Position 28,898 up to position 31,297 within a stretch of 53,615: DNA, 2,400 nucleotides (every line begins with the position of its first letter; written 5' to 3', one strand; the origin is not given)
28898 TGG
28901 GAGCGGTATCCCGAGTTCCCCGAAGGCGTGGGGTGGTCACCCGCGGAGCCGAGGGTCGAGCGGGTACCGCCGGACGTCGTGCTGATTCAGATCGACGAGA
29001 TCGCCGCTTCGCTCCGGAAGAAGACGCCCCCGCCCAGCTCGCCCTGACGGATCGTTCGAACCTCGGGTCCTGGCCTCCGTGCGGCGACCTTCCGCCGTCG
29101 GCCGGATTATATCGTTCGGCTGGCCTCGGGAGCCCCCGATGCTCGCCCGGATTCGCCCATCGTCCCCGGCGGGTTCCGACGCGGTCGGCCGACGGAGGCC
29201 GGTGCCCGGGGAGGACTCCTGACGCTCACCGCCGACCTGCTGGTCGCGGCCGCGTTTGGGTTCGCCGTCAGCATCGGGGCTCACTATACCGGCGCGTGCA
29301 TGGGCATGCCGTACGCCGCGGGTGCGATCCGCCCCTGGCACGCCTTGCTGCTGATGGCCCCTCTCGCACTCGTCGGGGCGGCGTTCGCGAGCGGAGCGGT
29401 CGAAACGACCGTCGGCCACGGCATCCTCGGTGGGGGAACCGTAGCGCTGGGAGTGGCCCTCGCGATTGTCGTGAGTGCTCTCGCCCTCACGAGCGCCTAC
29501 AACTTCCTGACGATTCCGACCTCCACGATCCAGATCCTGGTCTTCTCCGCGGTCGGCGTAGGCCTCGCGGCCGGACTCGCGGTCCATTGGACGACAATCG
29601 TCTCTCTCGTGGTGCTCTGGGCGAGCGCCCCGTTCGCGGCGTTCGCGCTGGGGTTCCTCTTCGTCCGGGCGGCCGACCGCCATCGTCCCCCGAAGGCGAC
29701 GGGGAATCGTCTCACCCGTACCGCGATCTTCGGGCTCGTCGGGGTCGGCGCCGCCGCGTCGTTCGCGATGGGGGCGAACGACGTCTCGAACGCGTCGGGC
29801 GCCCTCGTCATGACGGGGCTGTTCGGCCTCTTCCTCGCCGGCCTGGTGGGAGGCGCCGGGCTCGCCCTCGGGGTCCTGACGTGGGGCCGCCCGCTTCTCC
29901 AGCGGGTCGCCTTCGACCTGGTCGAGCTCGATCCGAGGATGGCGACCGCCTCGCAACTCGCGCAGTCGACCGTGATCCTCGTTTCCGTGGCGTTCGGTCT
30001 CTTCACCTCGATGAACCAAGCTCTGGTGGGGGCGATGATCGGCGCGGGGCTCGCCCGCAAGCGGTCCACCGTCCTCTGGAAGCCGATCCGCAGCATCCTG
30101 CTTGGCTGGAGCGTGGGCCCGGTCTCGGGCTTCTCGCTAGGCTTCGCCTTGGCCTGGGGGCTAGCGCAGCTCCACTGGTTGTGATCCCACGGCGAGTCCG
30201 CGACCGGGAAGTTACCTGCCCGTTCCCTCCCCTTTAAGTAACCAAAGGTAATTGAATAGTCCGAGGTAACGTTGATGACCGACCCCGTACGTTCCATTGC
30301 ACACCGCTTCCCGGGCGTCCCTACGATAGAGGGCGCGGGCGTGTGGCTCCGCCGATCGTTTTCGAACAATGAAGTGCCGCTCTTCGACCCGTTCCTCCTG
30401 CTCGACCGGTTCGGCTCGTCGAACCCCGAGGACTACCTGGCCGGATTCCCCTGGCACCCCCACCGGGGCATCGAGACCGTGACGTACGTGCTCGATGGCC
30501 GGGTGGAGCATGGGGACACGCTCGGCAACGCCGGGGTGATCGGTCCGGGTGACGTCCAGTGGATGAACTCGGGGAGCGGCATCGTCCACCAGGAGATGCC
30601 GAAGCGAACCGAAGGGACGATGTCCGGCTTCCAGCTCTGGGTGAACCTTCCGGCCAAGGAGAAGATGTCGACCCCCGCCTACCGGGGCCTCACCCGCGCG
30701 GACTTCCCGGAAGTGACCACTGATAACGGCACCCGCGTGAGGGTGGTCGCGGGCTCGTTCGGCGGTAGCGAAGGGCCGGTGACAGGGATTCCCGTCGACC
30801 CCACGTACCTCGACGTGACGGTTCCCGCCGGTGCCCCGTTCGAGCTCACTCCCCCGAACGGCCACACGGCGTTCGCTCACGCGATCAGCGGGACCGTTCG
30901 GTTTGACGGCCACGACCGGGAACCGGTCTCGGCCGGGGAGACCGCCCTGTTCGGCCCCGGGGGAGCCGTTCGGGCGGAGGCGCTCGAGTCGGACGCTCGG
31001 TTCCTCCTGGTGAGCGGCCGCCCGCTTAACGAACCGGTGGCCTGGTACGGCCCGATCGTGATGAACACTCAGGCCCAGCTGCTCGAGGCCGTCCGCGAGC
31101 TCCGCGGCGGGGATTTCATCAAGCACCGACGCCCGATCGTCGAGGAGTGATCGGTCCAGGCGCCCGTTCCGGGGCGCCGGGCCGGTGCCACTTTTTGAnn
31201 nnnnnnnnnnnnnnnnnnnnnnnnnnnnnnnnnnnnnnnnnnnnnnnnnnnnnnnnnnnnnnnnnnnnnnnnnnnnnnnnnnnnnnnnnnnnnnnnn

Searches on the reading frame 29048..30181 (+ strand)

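Call 56: search_protein_families(library=pfam, proteins=[window:29048-30181:+], max_evalue=0.00001)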
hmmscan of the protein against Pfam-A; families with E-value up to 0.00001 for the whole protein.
window:29048-30181:+ (378 aa): 1 family
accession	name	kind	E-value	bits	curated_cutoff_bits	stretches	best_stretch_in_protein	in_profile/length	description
PF01384.25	PHO4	-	3.5e-37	128.6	33.7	1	76-359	1-344/350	Phosphate transporter family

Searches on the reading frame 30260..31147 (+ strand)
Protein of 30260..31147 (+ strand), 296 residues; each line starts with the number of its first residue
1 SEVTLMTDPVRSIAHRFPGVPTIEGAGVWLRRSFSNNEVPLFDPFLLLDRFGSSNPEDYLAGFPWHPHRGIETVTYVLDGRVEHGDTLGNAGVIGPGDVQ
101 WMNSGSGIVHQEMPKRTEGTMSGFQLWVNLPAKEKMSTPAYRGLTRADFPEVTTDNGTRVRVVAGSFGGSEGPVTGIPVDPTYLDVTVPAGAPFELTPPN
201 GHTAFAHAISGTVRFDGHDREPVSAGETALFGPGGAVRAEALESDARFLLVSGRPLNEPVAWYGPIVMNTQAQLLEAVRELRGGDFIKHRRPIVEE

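Call 56: search_protein_families(library=pfam, proteins=[window:30260-31147:+], max_evalue=0.00001)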
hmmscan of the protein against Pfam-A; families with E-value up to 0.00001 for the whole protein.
window:30260-31147:+ (296 aa): 2 families
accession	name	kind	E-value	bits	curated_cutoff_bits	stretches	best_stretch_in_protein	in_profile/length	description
PF02678.22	Pirin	-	1e-35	122.4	26.1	1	31-128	5-108/108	Pirin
PF05726.19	Pirin_C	-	1.4e-24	86.9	27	1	183-286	1-102/103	Pirin C-terminal cupin domain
